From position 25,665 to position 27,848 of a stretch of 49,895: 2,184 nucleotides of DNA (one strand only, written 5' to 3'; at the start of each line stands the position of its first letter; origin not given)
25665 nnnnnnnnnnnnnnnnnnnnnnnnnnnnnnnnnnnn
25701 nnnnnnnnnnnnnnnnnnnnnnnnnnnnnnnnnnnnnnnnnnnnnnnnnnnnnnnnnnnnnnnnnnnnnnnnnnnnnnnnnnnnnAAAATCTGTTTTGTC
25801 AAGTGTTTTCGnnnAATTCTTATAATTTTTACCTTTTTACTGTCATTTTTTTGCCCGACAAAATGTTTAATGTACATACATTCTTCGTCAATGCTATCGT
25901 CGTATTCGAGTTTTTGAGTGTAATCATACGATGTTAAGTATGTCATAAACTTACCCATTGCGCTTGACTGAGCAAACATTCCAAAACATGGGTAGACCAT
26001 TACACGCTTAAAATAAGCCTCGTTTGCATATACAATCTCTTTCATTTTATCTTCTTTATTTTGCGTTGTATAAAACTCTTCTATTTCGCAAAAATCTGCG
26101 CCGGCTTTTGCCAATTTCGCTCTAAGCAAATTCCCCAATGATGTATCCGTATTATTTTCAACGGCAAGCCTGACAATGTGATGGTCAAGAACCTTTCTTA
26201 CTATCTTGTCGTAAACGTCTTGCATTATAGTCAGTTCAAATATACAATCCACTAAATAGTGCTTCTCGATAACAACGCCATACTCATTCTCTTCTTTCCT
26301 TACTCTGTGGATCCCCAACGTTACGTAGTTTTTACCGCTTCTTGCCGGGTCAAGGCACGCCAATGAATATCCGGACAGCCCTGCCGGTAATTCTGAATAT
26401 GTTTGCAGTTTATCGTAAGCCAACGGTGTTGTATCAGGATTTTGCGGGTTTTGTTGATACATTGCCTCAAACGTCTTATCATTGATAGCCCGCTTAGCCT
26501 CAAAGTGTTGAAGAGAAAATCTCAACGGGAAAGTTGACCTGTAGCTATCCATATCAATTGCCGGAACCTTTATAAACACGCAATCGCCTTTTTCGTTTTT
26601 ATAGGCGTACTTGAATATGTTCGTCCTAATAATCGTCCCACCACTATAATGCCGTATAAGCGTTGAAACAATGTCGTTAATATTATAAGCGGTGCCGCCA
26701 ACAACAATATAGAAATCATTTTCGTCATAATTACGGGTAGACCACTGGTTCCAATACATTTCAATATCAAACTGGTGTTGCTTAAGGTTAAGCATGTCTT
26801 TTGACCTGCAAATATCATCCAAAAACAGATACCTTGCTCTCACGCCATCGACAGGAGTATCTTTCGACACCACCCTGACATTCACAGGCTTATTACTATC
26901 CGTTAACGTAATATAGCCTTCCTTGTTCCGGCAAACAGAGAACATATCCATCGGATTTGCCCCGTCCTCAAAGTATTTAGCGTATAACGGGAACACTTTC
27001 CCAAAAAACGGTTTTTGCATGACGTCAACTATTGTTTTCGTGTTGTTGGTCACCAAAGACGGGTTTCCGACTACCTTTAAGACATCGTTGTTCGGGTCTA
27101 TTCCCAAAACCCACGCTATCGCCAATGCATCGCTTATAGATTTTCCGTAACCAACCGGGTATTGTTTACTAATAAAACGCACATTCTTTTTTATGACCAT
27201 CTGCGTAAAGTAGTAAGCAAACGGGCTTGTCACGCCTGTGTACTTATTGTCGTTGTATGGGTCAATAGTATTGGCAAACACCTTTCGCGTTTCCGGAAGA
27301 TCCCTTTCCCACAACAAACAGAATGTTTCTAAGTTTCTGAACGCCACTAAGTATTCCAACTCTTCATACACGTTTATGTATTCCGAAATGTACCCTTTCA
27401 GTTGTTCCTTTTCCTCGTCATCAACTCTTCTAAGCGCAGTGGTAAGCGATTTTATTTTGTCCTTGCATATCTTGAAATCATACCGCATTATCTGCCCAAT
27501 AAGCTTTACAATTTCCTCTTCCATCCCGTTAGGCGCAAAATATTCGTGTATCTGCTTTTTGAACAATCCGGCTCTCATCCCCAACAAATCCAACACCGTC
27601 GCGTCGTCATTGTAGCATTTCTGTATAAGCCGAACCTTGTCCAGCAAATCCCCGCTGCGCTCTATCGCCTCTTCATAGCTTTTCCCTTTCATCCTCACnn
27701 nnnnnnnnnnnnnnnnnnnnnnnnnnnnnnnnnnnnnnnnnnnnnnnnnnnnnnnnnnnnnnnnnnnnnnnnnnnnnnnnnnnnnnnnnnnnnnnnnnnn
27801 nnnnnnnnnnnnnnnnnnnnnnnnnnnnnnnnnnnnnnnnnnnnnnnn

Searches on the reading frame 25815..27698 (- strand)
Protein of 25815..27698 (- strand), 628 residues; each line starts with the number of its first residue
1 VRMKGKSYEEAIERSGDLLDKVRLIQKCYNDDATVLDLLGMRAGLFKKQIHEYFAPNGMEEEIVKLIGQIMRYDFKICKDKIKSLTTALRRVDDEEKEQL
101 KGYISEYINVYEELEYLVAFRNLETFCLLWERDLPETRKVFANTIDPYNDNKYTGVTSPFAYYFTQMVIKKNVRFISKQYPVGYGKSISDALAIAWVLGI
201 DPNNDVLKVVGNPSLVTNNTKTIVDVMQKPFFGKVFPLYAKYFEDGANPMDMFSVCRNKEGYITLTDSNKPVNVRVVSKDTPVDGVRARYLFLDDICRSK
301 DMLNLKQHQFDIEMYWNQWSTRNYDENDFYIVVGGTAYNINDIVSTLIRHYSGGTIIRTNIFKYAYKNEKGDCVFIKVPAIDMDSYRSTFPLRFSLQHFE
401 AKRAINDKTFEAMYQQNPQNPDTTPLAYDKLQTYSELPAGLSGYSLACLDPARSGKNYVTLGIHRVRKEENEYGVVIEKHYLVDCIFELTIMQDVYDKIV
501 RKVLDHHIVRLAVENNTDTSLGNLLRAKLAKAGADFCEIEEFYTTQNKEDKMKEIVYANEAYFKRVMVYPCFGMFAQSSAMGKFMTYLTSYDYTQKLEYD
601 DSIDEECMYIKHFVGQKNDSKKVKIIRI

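Call 91: search_protein_families(library=pfam, proteins=[window:25815-27698:-], max_evalue=0.01)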
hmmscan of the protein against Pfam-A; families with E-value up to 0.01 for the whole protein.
window:25815-27698:- (628 aa): 1 family
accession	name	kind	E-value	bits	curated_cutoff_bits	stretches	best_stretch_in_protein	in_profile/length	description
PF22530.2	Terminase-T7_RNaseH-like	-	0.00044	20.9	27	1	492-555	36-98/108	Terminase Bacteriophage T7, Ribonuclease H-like domain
